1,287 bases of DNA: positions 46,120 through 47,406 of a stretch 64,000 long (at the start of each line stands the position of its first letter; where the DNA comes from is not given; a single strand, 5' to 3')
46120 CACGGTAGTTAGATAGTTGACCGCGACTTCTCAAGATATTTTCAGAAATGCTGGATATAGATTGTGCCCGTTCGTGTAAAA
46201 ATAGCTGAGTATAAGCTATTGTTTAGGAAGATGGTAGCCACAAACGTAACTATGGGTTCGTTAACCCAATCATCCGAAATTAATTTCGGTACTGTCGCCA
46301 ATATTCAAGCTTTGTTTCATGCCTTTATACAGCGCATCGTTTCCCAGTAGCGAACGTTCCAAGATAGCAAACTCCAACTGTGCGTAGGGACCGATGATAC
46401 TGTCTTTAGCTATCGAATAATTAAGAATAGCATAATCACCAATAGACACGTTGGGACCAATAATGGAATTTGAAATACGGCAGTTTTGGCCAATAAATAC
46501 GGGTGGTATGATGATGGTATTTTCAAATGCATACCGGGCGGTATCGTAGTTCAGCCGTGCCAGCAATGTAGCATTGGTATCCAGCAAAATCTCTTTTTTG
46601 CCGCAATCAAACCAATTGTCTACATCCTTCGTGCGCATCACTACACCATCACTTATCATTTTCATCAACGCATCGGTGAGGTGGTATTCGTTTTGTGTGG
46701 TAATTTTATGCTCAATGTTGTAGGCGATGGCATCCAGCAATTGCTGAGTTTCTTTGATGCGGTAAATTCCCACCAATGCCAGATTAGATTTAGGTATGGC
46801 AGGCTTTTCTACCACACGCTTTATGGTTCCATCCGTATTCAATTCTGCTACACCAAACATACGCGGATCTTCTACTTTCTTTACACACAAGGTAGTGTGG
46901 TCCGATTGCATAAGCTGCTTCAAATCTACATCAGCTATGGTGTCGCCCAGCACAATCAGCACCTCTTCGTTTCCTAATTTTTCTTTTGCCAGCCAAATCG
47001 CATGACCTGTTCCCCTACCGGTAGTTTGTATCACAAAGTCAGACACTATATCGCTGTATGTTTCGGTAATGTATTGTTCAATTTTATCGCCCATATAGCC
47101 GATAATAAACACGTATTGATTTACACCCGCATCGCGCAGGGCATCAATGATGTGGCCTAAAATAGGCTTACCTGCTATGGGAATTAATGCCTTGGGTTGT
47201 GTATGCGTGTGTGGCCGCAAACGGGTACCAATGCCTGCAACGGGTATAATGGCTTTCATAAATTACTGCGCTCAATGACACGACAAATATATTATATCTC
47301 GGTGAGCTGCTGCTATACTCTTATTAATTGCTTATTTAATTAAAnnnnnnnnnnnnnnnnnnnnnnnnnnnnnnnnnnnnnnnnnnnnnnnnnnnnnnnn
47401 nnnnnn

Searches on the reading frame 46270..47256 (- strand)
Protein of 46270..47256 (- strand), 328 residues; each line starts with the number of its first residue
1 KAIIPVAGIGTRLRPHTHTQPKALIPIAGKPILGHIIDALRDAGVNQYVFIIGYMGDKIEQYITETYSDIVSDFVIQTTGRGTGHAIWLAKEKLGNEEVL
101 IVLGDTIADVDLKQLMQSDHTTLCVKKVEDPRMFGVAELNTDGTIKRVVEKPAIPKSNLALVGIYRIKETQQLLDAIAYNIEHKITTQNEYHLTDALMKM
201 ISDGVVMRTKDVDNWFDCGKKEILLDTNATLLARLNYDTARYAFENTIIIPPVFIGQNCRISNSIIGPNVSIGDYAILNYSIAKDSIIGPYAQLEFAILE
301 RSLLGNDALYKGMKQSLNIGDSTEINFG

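Call 77: search_protein_families(library=pfam, proteins=[window:46270-47256:-], max_evalue=0.0001)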
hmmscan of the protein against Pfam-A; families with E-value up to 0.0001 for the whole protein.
window:46270-47256:- (328 aa): 5 families
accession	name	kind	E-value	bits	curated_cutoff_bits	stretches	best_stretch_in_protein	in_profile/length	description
PF00483.29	NTP_transferase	-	3.8e-32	112.3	21.2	1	1-232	1-243/245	Nucleotidyl transferase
PF12804.13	NTP_transf_3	-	7.3e-10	39.7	27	1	2-108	1-98/160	MobA-like NTP transferase domain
PF00132.30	Hexapep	-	3.5e-06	26.9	27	0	253-278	2-28/36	Bacterial transferase hexapeptide (six repeats)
PF25084.1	LbH_EIF2B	-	9e-06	26.1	54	1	245-300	20-76/105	EIF2B subunit epsilon LbH domain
PF01128.25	IspD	-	3.4e-05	24.2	27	0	2-65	3-65/221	2-C-methyl-D-erythritol 4-phosphate cytidylyltransferase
